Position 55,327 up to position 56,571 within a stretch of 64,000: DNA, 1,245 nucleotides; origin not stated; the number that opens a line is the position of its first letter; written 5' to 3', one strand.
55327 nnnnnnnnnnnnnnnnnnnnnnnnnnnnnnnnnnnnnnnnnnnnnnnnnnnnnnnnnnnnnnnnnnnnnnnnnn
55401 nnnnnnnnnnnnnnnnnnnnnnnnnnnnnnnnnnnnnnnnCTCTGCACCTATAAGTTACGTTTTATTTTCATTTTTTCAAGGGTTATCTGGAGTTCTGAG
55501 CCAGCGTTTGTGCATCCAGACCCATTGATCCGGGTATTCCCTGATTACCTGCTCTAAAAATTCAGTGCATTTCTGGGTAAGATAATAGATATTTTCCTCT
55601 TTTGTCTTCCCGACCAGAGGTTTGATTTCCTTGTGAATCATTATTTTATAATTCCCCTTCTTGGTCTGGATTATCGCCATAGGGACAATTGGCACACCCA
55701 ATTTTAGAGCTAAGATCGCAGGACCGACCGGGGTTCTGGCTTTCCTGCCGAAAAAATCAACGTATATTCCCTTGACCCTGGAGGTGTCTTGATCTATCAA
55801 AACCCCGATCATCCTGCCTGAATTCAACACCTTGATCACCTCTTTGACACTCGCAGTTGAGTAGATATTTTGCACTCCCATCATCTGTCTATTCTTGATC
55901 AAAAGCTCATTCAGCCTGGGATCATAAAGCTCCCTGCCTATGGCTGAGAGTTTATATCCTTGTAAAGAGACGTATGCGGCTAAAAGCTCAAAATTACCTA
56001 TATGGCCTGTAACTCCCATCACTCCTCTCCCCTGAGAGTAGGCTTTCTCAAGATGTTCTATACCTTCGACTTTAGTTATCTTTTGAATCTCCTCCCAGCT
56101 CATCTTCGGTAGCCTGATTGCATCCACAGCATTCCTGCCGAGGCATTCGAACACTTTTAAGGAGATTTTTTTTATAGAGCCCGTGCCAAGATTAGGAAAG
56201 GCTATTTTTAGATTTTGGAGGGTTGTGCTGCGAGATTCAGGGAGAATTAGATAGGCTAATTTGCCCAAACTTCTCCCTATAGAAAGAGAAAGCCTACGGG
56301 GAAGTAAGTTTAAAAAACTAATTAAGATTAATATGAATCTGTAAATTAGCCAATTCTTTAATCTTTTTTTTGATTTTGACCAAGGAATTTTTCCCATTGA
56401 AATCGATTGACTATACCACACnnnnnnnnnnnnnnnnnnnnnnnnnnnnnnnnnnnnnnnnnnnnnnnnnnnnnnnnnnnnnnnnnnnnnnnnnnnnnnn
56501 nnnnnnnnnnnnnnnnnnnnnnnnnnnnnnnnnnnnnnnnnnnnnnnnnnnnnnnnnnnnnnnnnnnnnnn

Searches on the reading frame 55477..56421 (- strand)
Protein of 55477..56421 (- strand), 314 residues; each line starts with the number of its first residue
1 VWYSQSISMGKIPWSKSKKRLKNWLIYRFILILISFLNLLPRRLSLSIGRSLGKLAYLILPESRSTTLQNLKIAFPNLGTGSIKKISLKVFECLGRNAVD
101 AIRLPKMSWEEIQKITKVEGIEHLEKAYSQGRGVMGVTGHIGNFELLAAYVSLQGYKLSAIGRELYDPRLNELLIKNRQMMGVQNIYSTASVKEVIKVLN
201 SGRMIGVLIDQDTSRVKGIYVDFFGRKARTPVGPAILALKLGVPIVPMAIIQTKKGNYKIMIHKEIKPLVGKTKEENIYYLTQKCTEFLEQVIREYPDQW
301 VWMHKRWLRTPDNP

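Call 83: search_protein_families(library=ncbifam, proteins=[window:55477-56421:-], max_evalue=0.00001)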
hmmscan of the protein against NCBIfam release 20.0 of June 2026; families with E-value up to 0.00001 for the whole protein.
window:55477-56421:- (314 aa): 17 families
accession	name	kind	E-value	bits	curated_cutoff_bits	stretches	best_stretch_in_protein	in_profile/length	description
NF006270.0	PRK08419.1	equivalog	1.1e-55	189.1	248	1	24-310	4-291/298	lipid A biosynthesis lauroyl acyltransferase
NF005120.0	PRK06553.1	equivalog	4.4e-43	147.8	273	1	12-307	9-306/308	lipid A biosynthesis lauroyl acyltransferase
TIGR02207.1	lipid_A_htrB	subfamily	1.1e-41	143.2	297.8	1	21-312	10-296/303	LpxL/LpxP family Kdo(2)-lipid IV(A) lauroyl/palmitoleoyl acyltransferase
NF005919.0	PRK07920.1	equivalog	2.8e-33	115.3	209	1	63-309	48-295/311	phosphatidylinositol mannoside acyltransferase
NF004569.0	PRK05906.1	equivalog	4.6e-33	114.7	439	1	16-309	7-314/454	lipid A biosynthesis lauroyl acyltransferase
NF006437.0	PRK08733.1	equivalog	2e-32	112.6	540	1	16-312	11-299/306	LpxL/LpxP family Kdo(2)-lipid IV(A) lauroyl/palmitoleoyl acyltransferase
NF005340.0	PRK06860.1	subfamily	3.1e-32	112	398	1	21-312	16-302/309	lipid A biosynthesis lauroyl acyltransferase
NF006487.0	PRK08905.1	equivalog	6e-32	110.8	281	1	31-307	4-273/290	lysophospholipid acyltransferase family protein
NF004191.0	PRK05646.1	equivalog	1.5e-28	99.9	491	1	31-311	22-299/310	lipid A biosynthesis lauroyl acyltransferase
NF004190.0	PRK05645.1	equivalog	1e-26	93.8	377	1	34-312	13-289/295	lysophospholipid acyltransferase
NF005150.0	PRK06628.1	equivalog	6.6e-24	84.8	350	1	65-308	51-289/290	lipid A biosynthesis lauroyl acyltransferase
NF006507.0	PRK08943.1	subfamily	7.4e-24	84.4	337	1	22-305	23-302/322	lipid A biosynthesis (KDO)2-(lauroyl)-lipid IVA acyltransferase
NF005399.0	PRK06946.1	subfamily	1.9e-23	83.2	343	1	25-311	5-287/294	lipid A biosynthesis lauroyl acyltransferase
TIGR02208.1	lipid_A_msbB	equivalog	7.8e-23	81.2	336.05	1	16-310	7-296/305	lauroyl-Kdo(2)-lipid IV(A) myristoyltransferase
NF006432.0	PRK08706.1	equivalog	1.7e-21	76.8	384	1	28-312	2-283/289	lipid A biosynthesis lauroyl acyltransferase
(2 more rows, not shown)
